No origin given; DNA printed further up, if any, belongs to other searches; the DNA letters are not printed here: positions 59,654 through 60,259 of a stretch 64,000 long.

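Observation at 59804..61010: Two recently duplicated genes for an unknown LDxHxQx heptad-repeat protein, one expanded by 42-bp in-frame tandem repeats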

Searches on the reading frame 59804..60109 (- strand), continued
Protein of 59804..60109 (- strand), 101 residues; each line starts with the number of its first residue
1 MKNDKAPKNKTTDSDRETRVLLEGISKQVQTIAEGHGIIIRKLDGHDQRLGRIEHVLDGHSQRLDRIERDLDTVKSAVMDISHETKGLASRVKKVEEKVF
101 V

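Call 25: find_related_loci(query=A3, collection=genome_contigs, flank=6000)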
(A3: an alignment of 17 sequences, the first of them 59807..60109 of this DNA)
Query A3 (101 aa) in genome_contigs; peptide patterns used: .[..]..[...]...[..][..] (x = any residue, [..] = any of these).
108 stretches matched a pattern; 16 encode a relative of the query (tblastn E <= 1e-3); 16 distinct loci.
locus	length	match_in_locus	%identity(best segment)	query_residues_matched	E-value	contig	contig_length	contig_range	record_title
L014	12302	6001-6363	49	2-101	4e-28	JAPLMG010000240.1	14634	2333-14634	MAG: Candidatus Omnitrophota bacterium isolate LacPavin_0920_SED3_MAG_48_12 LacPavin_0920_SED3_scaffold_549151, whole ge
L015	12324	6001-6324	45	15-101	7e-22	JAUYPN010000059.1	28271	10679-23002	MAG: Candidatus Omnitrophota bacterium isolate C4_metabat.bin.33 C4_k141_693199, whole genome shotgun sequence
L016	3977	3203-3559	42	5-99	1e-19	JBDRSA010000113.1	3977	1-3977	MAG: Candidatus Omnitrophota bacterium isolate MEGAHIT-group-3.119 k141_756072, whole genome shotgun sequence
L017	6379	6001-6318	39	6-101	3e-19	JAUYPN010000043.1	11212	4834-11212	MAG: Candidatus Omnitrophota bacterium isolate C4_metabat.bin.33 C4_k141_589376, whole genome shotgun sequence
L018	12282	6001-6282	41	13-99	1e-17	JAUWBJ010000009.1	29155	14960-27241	MAG: Candidatus Omnitrophota bacterium isolate CSMAG_1317 CSMAG_1317_k141_984778_length_29155_cov_6.9955, whole genome s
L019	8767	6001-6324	36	2-101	1e-16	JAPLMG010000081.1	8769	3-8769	MAG: Candidatus Omnitrophota bacterium isolate LacPavin_0920_SED3_MAG_48_12 LacPavin_0920_SED3_scaffold_111093, whole ge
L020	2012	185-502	39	2-100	1e-16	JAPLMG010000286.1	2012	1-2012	MAG: Candidatus Omnitrophota bacterium isolate LacPavin_0920_SED3_MAG_48_12 LacPavin_0920_SED3_scaffold_964594, whole ge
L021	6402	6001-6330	38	2-101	2e-16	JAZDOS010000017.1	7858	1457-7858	MAG: Candidatus Omnitrophota bacterium isolate MEGAHIT-group-0.790 k141_5547303, whole genome shotgun sequence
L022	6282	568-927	35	4-99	5e-14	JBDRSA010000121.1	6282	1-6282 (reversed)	MAG: Candidatus Omnitrophota bacterium isolate MEGAHIT-group-3.119 k141_312833, whole genome shotgun sequence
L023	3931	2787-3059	35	15-101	2e-13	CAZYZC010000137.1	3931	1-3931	MAG TPA_asm: uncultured Planctomycetia bacterium isolate SRP178699_co1_490 genome assembly, contig: NODE_35598_length_39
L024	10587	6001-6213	40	15-99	9e-13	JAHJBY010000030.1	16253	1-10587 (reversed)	MAG: Candidatus Omnitrophota bacterium isolate Modern_marine.mb.279 Modern_marine.mb.279_k141_507619, whole genome shotg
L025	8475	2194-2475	39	1-99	6e-13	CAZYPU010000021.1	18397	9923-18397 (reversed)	MAG TPA_asm: uncultured Planctomycetia bacterium isolate binchicken_co332_134 genome assembly, contig: NODE_528_length_1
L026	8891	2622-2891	35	2-99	2e-11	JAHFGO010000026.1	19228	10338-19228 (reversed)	MAG: Candidatus Omnitrophota bacterium isolate nzgw317 NODE_841_length_19229_cov_3.166004, whole genome shotgun sequence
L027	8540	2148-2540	29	2-101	3e-10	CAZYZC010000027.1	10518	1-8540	MAG TPA_asm: uncultured Planctomycetia bacterium isolate SRP178699_co1_490 genome assembly, contig: NODE_8673_length_105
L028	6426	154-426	29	16-99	5e-9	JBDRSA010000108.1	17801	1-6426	MAG: Candidatus Omnitrophota bacterium isolate MEGAHIT-group-3.119 k141_305589, whole genome shotgun sequence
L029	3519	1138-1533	27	8-101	3e-7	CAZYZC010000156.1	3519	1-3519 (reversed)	MAG TPA_asm: uncultured Planctomycetia bacterium isolate SRP178699_co1_490 genome assembly, contig: NODE_41983_length_35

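Call 29: find_encoding_contigs(protein=P0002, flank=3000, max_places=4)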
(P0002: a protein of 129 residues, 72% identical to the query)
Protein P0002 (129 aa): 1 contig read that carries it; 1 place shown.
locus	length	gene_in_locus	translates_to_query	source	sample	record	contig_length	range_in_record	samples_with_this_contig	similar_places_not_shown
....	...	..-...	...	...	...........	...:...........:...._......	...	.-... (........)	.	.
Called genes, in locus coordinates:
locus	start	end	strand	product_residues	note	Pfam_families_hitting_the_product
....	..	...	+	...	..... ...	-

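Call 30: find_encoding_contigs(protein=P0001, flank=3000, max_places=4)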
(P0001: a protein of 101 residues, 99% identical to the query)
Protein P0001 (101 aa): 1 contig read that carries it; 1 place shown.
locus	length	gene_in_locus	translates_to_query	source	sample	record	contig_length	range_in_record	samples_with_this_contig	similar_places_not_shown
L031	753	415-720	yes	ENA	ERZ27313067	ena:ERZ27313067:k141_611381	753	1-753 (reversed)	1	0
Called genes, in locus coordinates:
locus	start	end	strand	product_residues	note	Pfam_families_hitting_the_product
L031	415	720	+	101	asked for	-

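Call 34: predict_structure(alignment_id=A2)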
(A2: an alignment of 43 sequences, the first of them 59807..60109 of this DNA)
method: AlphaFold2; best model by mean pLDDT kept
length: 101 residues; sequences in the alignment: 43
mean_pLDDT: 92.1   pTM: 0.57
mean pLDDT of the five models: 92.1, 92.1, 92.0, 90.9, 89.8
residues with pLDDT >= 90: 83; 70-90: 7; 50-70: 10; < 50: 1
segments of 3 or more residues with pLDDT < 50: none
pLDDT, mean of each block of 10 residues (from residue 1): 60 85 97 98 98 98 98 98 95 94 70
secondary structure, 60 per line:
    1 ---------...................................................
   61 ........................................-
elements in order: H10-100

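Call 49: search_protein_families(library=pfam, proteins=[L015:3-5789:+, L001:2-5215:+], max_evalue=0.01)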
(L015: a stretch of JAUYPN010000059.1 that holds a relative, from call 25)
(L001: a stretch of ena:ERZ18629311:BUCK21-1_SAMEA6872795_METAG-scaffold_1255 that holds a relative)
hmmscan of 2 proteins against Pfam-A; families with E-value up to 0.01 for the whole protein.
L015:3-5789:+ (1928 aa): 0 families

L001:2-5215:+ (1737 aa): 0 families

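Call 54: search_solved_structures(query=A2, max_evalue=0.1)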
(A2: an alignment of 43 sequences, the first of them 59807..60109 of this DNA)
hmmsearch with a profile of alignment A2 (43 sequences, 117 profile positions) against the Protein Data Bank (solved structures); distinct sequences matched with E-value up to 0.1: 44.
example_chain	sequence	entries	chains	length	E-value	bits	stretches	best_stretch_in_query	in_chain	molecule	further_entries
3jqh_A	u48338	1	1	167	4.9e-10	42.9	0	46-106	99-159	C-type lectin domain family 4 member M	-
6gao_A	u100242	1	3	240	1.3e-06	31.9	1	27-115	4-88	Outer capsid protein sigma-1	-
8a3k_UNK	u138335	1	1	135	4.4e-06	30.2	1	27-110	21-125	sc-apCC-4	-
6gaj_A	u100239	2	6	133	1e-05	29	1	10-113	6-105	Outer capsid protein sigma-1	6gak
7zr2_A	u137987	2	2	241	1.6e-05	28.4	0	31-115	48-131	Spike protein S2',Chimeric protein mimic of SARS-CoV-2 Spike HR1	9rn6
2yo3_A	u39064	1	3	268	0.00016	25.1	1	56-114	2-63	GENERAL CONTROL PROTEIN GCN4, PUTATIVE INNER MEMBRANE PROTEIN, GENERAL CONTROL PROTEIN GCN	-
6b3o_A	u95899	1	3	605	0.0017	21.8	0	27-74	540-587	Spike glycoprotein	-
5tdg_A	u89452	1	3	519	0.0047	20.4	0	50-115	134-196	Fusion glycoprotein F0,Fibritin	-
2xzr_A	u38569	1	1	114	0.0054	20.2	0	45-98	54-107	IMMUNOGLOBULIN-BINDING PROTEIN EIBD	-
7o97_A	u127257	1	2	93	0.0067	19.9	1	58-115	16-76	hypothetical protein UY81_C0065G0003 from Candidatus Giovannonibacteria bacterium converte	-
4lin_A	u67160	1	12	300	0.0069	19.9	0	49-109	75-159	Tail needle protein gp26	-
9r1m_A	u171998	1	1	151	0.007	19.9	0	30-100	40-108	sc-apCC-4-LMF-1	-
5xau_C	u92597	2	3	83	0.0081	19.7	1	45-96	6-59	Laminin subunit gamma-1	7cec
8ydl_A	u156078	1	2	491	0.0085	19.6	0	59-87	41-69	Fusion glycoprotein F2, F1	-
8zb7_O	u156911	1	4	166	0.014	18.9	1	44-114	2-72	Tropomyosin alpha-1 chain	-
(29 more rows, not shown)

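Call 55: search_protein_families(library=padloc, proteins=[window:59804-60109:-], max_evalue=0.1)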
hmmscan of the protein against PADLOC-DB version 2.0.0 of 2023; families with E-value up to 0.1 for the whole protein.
window:59804-60109:- (101 aa): 3 families
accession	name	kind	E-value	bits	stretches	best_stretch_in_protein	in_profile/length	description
PDLC00606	ZorA1|ZorA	-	0.0026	14.3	1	29-97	454-522/636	MotA/ExbB/TolQ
PDLC00006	DruC1|DruC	-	0.021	11.3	1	54-99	160-205/626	Unknown function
PDLC00637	ZorA2|ZorA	-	0.024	11.4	1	20-98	231-309/420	MotA/ExbB/TolQ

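Call 57: fold_search(model_id=the predicted structure, library=pdb)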
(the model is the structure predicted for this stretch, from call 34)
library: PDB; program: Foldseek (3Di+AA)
matches with E <= 10: 0; with E <= 0.001: 0
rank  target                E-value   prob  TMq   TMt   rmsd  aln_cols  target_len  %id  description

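Call 59: find_homologous_proteins(query=A2, max_evalue=0.00001)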
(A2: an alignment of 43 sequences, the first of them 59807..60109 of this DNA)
Query A2 (43 sequences) (101 aa, profile of the alignment): 295 proteins with E <= 0.00001 among 3150 candidates; the best 120 are listed.
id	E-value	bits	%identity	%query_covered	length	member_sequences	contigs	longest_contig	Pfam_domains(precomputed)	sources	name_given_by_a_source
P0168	5.2e-35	138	44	97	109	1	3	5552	PF05377.18,PF10779.15,PF23991.2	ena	-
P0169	1.5e-32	130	39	94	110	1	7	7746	PF24627.2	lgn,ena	-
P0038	4.8e-32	129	39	94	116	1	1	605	-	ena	-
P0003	8.4e-32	128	59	100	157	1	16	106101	PF01519.23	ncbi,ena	-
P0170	1.1e-31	127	37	86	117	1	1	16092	PF23991.2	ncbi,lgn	-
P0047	1.4e-31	127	33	91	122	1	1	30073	-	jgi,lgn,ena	-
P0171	1.4e-31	127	45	99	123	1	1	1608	-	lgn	-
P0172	1.9e-31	127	41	86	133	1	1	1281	-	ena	-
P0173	2.4e-31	126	45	79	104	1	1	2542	-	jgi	-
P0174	2.5e-31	126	38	86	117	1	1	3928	-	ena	-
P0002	2.9e-31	126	72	100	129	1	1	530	-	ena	-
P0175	4.4e-31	125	48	99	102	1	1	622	PF10779.15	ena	-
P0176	5.0e-31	125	32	98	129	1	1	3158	-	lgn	-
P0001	5.7e-31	125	99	100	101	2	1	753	-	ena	-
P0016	7.8e-31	125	51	99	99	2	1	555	-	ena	-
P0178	2.2e-30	123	49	99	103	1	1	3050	PF10779.15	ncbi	-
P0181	9.6e-30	121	46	99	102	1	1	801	PF10779.15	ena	-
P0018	9.7e-30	121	50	99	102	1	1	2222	PF10779.15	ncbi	-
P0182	1.7e-29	120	46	99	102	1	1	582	PF10779.15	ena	-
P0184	2.1e-29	120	41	86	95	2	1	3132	PF01519.23,PF10779.15,PF23991.2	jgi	jgi:uncharacterized coiled-coil DUF342 family protein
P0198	3.4e-28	116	34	94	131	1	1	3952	PF05377.18,PF24423.3,PF10779.15,PF10805.15,PF25450.2,PF23991.2,PF00261.26,PF24161.2,PF04728.19,PF10473.15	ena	-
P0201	5.0e-28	116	37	97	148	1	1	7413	PF01519.23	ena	-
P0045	8.4e-28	115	36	97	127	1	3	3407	-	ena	-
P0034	2.9e-27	113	31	98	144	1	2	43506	PF10779.15,PF23991.2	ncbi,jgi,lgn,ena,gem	-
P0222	1.8e-26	110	39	94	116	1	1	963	PF10779.15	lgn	-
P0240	2.8e-25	107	36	99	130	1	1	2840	PF10779.15,PF28256.1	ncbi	-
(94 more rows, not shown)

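Call 63: list_cluster_members(proteins=[P0003, P0045, P0201, P0034])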
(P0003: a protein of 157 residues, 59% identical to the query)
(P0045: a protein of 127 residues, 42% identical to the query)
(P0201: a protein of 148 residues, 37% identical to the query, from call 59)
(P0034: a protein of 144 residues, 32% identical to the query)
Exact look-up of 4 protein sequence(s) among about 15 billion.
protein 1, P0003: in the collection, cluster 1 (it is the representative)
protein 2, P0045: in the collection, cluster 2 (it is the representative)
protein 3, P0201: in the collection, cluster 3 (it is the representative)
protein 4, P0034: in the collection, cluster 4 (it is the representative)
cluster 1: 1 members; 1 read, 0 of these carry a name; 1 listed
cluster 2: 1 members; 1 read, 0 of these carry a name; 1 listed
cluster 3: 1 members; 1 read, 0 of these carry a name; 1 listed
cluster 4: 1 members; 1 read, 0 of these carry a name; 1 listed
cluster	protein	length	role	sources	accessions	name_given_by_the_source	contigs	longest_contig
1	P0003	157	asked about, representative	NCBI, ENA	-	-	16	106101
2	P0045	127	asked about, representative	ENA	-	-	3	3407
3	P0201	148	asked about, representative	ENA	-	-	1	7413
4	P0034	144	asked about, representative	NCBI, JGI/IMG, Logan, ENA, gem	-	-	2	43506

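Call 64: find_related_loci(query=A3, collection=viral_contigs, flank=5000)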
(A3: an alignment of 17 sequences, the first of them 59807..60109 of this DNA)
Query A3 (101 aa) in viral_contigs; peptide patterns used: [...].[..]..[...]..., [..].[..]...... (x = any residue, [..] = any of these).
295 stretches matched a pattern, but none encodes a relative of the query by tblastn (E <= 1e-3).

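Call 70: search_protein_families(library=pfam, alignment_id=A2, max_evalue=0.001)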
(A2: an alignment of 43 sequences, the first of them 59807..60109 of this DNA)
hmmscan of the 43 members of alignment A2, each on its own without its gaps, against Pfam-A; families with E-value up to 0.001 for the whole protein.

A. member 1, window:59807-60109:- (101 aa): 3 families
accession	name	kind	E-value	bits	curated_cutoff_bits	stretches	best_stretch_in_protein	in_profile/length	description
PF10779.14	XhlA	-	6.2e-06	26.7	34.7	1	47-90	3-46/67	Haemolysin XhlA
PF06103.16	DUF948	-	0.00026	21.5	37.2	0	51-99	22-70/89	Bacterial protein of unknown function (DUF948)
PF02346.21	Vac_Fusion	-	0.00061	19.8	24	0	60-82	26-48/56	Chordopoxvirus multifunctional envelope protein A27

B. families by the number of members that match (of 43 scanned): 54 families (the first 25 are shown)
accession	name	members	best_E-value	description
PF23991.1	DUF7310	14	5.3e-10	Coiled-coil region of unknown function (DUF7310)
PF10779.14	XhlA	12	1.5e-07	Haemolysin XhlA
PF07889.17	DUF1664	6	4.1e-07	Protein of unknown function (DUF1664)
PF05377.16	FlaC_arch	6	7e-06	Flagella accessory protein C (FlaC)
PF19220.6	Rod_CreS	4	1.1e-06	Crescentin, rod domain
PF06009.19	Laminin_II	4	7.1e-06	Laminin Domain II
PF00261.25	Tropomyosin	4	1.4e-05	Tropomyosin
PF02346.21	Vac_Fusion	4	1.5e-05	Chordopoxvirus multifunctional envelope protein A27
PF05064.18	Nsp1_C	3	1.2e-07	Nsp1-like C-terminal region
PF24423.1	OVT1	3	6.7e-06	Major antigen, helical domain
PF01519.22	DUF16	3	7.2e-06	Protein of unknown function DUF16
PF02601.20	Exonuc_VII_L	3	9.9e-06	Exonuclease VII, large subunit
PF16526.10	CLZ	3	1.9e-05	C-terminal leucine zipper domain of cyclic nucleotide-gated channels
PF05531.17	NPV_P10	2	7.2e-07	Nucleopolyhedrovirus P10 protein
PF10046.14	BLOC1_2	2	2.8e-05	Biogenesis of lysosome-related organelles complex-1 subunit 2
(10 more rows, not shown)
